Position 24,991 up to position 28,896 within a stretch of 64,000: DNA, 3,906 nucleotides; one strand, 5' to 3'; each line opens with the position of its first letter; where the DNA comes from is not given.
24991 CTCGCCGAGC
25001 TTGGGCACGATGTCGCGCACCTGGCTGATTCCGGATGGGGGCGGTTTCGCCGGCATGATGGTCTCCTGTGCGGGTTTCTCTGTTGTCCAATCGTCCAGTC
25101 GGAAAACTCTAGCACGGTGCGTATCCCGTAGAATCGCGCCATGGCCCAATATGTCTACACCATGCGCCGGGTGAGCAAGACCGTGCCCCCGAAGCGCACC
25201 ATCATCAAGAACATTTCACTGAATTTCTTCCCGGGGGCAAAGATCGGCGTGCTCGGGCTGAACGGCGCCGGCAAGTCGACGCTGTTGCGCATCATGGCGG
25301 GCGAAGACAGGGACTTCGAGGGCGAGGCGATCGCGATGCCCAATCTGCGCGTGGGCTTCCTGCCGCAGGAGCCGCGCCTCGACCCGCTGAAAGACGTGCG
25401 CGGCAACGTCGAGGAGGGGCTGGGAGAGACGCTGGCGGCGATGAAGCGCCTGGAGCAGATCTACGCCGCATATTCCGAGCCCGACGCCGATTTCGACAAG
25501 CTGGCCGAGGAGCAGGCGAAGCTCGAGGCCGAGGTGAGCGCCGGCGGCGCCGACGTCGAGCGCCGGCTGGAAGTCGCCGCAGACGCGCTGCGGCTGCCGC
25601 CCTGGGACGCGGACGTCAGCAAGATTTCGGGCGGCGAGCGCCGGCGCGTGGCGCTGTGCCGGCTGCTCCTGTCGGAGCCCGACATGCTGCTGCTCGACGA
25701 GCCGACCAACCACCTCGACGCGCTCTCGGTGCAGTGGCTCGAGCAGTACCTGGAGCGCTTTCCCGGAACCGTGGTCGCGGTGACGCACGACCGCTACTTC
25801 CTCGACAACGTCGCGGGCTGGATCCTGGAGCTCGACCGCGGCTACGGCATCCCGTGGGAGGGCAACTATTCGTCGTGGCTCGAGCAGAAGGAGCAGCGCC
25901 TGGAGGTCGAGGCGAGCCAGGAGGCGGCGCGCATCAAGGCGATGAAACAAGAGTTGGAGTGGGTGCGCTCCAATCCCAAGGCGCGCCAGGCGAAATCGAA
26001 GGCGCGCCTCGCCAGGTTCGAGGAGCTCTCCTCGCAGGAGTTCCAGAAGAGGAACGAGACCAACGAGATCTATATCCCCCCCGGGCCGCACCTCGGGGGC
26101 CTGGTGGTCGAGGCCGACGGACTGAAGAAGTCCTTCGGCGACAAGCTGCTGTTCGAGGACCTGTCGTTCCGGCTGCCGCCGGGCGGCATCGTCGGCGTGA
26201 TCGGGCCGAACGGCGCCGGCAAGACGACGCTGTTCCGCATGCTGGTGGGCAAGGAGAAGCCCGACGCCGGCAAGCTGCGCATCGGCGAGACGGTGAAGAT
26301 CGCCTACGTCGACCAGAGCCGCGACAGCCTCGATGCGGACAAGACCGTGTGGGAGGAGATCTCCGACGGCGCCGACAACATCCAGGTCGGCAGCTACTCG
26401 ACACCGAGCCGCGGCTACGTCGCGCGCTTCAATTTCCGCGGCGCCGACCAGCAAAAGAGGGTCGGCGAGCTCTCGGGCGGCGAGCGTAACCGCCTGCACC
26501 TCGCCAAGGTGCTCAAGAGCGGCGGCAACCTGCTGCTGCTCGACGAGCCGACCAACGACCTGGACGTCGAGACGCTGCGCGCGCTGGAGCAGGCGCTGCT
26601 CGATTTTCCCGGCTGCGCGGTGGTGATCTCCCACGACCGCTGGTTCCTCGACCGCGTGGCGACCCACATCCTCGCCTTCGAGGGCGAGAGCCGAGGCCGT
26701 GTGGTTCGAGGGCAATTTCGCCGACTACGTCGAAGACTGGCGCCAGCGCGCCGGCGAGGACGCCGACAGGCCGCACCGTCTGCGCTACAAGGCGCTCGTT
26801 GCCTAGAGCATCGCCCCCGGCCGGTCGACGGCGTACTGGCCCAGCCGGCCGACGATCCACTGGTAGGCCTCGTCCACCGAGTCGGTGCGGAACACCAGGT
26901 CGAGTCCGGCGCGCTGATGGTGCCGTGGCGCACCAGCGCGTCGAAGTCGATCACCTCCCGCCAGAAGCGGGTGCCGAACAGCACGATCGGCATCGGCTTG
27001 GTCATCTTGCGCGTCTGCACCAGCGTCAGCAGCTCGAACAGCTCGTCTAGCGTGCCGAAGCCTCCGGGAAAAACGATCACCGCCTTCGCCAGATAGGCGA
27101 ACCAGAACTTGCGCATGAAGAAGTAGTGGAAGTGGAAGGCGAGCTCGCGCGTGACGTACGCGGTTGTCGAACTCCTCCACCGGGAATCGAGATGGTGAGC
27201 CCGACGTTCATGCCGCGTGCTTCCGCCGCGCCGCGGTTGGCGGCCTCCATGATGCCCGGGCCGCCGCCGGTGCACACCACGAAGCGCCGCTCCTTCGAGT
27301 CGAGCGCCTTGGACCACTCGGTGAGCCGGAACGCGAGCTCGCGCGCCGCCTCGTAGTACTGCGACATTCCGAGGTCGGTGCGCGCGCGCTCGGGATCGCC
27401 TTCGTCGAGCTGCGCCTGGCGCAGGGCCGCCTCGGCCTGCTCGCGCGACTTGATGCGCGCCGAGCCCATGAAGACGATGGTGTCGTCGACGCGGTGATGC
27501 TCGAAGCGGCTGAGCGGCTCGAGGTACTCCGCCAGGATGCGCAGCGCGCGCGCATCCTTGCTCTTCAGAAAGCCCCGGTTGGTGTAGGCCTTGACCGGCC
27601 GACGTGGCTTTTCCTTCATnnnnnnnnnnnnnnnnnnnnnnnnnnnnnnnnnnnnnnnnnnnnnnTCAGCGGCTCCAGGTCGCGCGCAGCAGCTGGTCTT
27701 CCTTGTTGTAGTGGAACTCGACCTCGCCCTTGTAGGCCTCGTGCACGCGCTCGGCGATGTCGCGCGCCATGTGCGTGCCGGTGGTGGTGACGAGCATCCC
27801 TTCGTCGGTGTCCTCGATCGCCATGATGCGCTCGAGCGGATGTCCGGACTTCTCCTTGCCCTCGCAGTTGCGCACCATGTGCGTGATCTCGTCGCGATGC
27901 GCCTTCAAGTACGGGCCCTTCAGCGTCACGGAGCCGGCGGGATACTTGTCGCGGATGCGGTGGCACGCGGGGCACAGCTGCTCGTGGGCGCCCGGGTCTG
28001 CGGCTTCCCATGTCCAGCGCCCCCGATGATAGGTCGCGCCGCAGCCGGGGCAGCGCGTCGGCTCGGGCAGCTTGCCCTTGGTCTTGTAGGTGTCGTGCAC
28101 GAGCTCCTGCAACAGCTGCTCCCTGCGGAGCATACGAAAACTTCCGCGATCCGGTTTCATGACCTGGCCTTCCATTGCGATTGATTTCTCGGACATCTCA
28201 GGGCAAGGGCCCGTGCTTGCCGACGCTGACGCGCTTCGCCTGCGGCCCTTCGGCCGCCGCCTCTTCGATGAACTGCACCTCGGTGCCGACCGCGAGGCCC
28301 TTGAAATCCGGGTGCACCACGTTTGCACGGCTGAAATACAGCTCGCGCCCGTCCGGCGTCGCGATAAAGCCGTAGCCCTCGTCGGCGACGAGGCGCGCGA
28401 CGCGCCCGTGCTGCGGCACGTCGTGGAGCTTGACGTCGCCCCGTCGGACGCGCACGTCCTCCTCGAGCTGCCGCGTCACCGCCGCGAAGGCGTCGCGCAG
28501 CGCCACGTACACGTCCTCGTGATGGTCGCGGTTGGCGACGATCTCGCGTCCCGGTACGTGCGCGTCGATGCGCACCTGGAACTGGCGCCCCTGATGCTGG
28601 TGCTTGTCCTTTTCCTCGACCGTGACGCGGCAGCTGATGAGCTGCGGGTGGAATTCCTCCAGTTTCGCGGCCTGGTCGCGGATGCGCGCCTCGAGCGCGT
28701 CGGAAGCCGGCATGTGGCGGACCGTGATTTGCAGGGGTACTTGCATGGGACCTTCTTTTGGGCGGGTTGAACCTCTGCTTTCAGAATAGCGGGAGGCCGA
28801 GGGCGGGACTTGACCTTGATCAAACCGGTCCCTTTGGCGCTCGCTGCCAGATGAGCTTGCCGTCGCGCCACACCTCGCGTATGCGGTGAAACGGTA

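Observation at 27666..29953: PrimPol, DUF504 (MJ1316-like), HPF-cold-shock fusion, Zn-ribbon protein: a four-gene string behind two FNR-type boxes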

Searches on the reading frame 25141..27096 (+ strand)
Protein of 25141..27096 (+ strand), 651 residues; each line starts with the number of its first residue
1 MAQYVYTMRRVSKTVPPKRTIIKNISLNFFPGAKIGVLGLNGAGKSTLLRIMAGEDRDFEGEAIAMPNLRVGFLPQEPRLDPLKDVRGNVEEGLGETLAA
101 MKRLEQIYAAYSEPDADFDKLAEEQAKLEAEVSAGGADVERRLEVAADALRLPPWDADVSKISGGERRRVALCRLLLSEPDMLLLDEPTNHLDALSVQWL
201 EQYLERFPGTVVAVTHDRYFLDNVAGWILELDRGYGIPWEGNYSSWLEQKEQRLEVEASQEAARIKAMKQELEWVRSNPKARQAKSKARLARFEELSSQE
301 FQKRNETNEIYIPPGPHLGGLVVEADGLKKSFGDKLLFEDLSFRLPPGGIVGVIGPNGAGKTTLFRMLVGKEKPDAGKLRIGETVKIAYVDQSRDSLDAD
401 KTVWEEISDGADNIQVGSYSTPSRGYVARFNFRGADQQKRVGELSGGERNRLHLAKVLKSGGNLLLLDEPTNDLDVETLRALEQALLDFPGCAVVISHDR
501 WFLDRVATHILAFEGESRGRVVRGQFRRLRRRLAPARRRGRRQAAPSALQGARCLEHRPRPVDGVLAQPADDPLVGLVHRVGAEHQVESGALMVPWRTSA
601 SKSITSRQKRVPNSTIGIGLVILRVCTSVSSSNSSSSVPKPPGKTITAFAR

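Call 20: search_protein_families(library=pfam, proteins=[window:25141-27096:+], max_evalue=0.001)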
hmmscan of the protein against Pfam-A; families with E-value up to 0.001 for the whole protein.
window:25141-27096:+ (651 aa): 8 families
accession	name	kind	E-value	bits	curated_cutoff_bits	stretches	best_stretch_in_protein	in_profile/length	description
PF00005.33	ABC_tran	-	6.5e-52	176.2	25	2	23-190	2-137/137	ABC transporter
PF13304.12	AAA_21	-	4.3e-13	50.4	27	0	350-368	1-19/304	AAA domain, putative AbiEii toxin, Type IV TA system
PF12848.13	ABC_tran_Xtn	-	2e-10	41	25.9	1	229-302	1-76/85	ABC transporter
PF13476.12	AAA_23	-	2.7e-05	25.3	27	0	338-367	10-38/201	AAA domain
PF13555.12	AAA_29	-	3.6e-05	23.9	27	0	338-365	12-39/61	P-loop containing region of AAA domain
PF02463.25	SMC_N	-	4.5e-05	23.4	40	0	350-366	26-42/220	RecF/RecN/SMC N terminal domain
PF01926.29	MMR_HSR1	-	5.5e-05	23.7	21.9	0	351-378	2-28/113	50S ribosome-binding GTPase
PF13401.12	AAA_22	-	6.5e-05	23.7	27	0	349-474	6-96/130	AAA domain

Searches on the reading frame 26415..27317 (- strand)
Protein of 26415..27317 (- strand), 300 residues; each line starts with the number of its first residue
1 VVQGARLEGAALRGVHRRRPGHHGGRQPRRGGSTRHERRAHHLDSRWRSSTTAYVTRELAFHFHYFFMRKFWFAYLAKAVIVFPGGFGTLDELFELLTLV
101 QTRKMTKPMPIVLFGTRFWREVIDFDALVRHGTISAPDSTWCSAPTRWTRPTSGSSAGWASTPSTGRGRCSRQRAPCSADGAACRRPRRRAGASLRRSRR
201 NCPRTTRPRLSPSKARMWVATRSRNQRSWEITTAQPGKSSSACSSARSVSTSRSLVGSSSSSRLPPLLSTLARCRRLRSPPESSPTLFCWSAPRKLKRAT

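Call 20: search_protein_families(library=pfam, proteins=[window:26415-27317:-], max_evalue=0.001)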
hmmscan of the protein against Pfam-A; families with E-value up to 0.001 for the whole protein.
window:26415-27317:- (300 aa): 1 family
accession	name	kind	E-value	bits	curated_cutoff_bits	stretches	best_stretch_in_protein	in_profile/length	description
PF03641.19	Lysine_decarbox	-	1e-20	74.7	27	1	61-138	37-114/131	Possible lysine decarboxylase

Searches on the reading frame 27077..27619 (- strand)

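Call 6: search_protein_families(library=ncbifam, proteins=[window:27077-27619:-], max_evalue=0.01)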
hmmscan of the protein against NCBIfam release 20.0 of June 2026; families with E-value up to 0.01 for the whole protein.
window:27077-27619:- (180 aa): 2 families
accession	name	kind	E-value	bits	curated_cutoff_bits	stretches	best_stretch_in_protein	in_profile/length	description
TIGR00725.1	TIGR00725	hypoth_equivalog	7.8e-06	25.4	106.9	1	84-141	8-60/159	TIGR00725 family protein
TIGR00730.1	TIGR00730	subfamily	0.0031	17.3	96.35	1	110-143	30-64/178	TIGR00730 family Rossman fold protein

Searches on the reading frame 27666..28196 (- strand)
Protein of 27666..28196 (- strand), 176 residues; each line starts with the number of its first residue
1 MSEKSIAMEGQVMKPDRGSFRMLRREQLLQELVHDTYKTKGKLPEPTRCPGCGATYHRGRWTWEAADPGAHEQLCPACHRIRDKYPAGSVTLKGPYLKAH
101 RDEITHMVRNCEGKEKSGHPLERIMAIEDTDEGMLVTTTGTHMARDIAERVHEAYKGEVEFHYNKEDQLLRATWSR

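Call 4: search_protein_families(library=pfam, proteins=[window:27666-28196:-], max_evalue=0.01)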
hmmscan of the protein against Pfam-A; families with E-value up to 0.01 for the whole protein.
window:27666-28196:- (176 aa): 2 families
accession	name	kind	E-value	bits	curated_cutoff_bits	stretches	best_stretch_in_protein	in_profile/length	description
PF04981.18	NMD3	-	1.2e-09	38.4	24.9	1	71-161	130-219/243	NMD3 family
PF13824.12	zf-Mss51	-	0.0073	16.9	27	0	46-78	14-45/55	Zinc-finger of mitochondrial splicing suppressor 51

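Call 6: search_protein_families(library=ncbifam, proteins=[window:27666-28196:-], max_evalue=0.01)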
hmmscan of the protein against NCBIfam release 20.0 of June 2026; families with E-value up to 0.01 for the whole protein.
window:27666-28196:- (176 aa): 2 families
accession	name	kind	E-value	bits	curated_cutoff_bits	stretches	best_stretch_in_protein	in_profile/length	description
NF040826.1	lxa_BCAM0308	equivalog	3.6e-62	208.6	100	1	24-176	1-153/153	BCAM0308 family protein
NF041911.1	HVO_0649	equivalog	0.0013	18.6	70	1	47-84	23-61/65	HVO_0649 family zinc finger protein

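Call 59: find_homologous_proteins(query=window:27666-28133:-)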
Query window:27666-28133:- (155 aa): 416 proteins with E <= 0.001 among 424 candidates; the best 120 are listed.
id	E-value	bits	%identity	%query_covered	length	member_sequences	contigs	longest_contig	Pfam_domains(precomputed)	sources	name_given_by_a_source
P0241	5.4e-104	363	100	100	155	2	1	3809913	PF04981.19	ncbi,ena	-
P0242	1.4e-92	326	90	100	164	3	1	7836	PF04981.19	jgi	-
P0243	1.0e-89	317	88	99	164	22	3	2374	PF04981.19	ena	-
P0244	3.7e-84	299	82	99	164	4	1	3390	PF04981.19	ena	-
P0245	1.7e-81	290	80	99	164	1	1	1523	PF04981.19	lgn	-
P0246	9.7e-80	284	79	100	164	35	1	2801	PF04981.19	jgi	jgi:NMD protein affecting ribosome stability and mRNA decay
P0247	4.2e-79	282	77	100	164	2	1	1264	PF04981.19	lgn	-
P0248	1.4e-78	281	75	100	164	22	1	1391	PF04981.19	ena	-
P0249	1.5e-78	281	75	100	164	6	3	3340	PF04981.19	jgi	jgi:NMD protein affecting ribosome stability and mRNA decay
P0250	1.7e-75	271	73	100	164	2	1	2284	PF04981.19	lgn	-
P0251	4.2e-75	269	74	100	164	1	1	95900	PF04981.19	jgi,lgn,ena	-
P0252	4.5e-75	269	76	99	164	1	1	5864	PF04981.19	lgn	-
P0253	4.5e-75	269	73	100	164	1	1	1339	PF04981.19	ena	-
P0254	3.5e-74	266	74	100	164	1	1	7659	PF04981.19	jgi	-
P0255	1.3e-73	265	73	100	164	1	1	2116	PF04981.19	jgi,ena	-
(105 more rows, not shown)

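Call 92: search_protein_families(library=padloc, proteins=[window:27666-28160:-], max_evalue=0.001)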
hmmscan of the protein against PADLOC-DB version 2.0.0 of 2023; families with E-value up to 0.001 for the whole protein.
window:27666-28160:- (164 aa): 0 families

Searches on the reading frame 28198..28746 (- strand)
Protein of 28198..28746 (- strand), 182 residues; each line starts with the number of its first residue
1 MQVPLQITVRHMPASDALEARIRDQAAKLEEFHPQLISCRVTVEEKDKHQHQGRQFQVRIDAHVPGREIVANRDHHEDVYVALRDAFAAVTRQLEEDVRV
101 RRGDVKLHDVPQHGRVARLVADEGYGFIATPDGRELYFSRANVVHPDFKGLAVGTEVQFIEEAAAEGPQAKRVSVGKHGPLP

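Call 4: search_protein_families(library=pfam, proteins=[window:28198-28746:-], max_evalue=0.01)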
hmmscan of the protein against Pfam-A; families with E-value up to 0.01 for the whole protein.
window:28198-28746:- (182 aa): 2 families
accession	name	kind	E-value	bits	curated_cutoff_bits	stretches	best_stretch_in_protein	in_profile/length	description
PF02482.25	Ribosomal_S30AE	-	6.6e-16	59.3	23.7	1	5-96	1-82/88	Sigma 54 modulation protein / S30EA ribosomal protein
PF00313.28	CSD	-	8.4e-09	35.6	27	1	113-174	2-64/66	'Cold-shock' DNA-binding domain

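Call 6: search_protein_families(library=ncbifam, proteins=[window:28198-28746:-], max_evalue=0.01)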
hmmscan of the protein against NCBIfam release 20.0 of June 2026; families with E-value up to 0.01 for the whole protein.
window:28198-28746:- (182 aa): 9 families
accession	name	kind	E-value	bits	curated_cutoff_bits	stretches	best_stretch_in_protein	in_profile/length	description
TIGR00741.1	yfiA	equivalog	3.8e-09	36.9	40.9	1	5-95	3-89/102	ribosome hibernation-promoting factor, HPF/YfiA family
NF049933.1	TransAntitermCspE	equivalog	6.6e-08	32.6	120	1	113-174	5-67/69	transcription antiterminator/RNA stability regulator CspE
NF038236.1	retron_eff_Se72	equivalog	4.8e-07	29.6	82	1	124-174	11-60/62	retron Se72 family effector protein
NF007679.0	PRK10354.1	subfamily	1.3e-05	25.4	130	1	116-173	9-67/70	RNA chaperone/antiterminator CspA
NF007654.0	PRK10324.1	equivalog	1.9e-05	25.1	158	1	5-96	3-87/113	ribosome-associated translation inhibitor RaiA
NF007062.0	PRK09507.1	subfamily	0.00043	20.2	133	1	116-173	8-66/69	transcription antiterminator/RNA stability regulator CspE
NF007378.0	PRK09890.1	equivalog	0.0024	18.1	144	1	114-173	7-67/70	cold shock protein CspG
NF008190.0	PRK10943.1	subfamily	0.0034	17.3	137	1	114-173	6-66/69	cold shock-like protein CspC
NF007780.0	PRK10470.1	equivalog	0.0048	17.2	125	0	5-96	3-87/95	ribosome hibernation promoting factor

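Call 15: find_encoding_contigs(protein=window:28198-28746:-, flank=10000, max_places=4)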
Protein window:28198-28746:- (182 aa): no gene with exactly this product is on record in the collection.

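Call 92: search_protein_families(library=padloc, proteins=[window:28198-28746:-], max_evalue=0.001)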
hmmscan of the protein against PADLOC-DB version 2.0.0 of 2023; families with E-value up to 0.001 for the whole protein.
window:28198-28746:- (182 aa): 1 family
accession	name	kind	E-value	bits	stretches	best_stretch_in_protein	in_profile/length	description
PDLC02916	CSD_V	-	7.9e-08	30.1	1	114-174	4-62/64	-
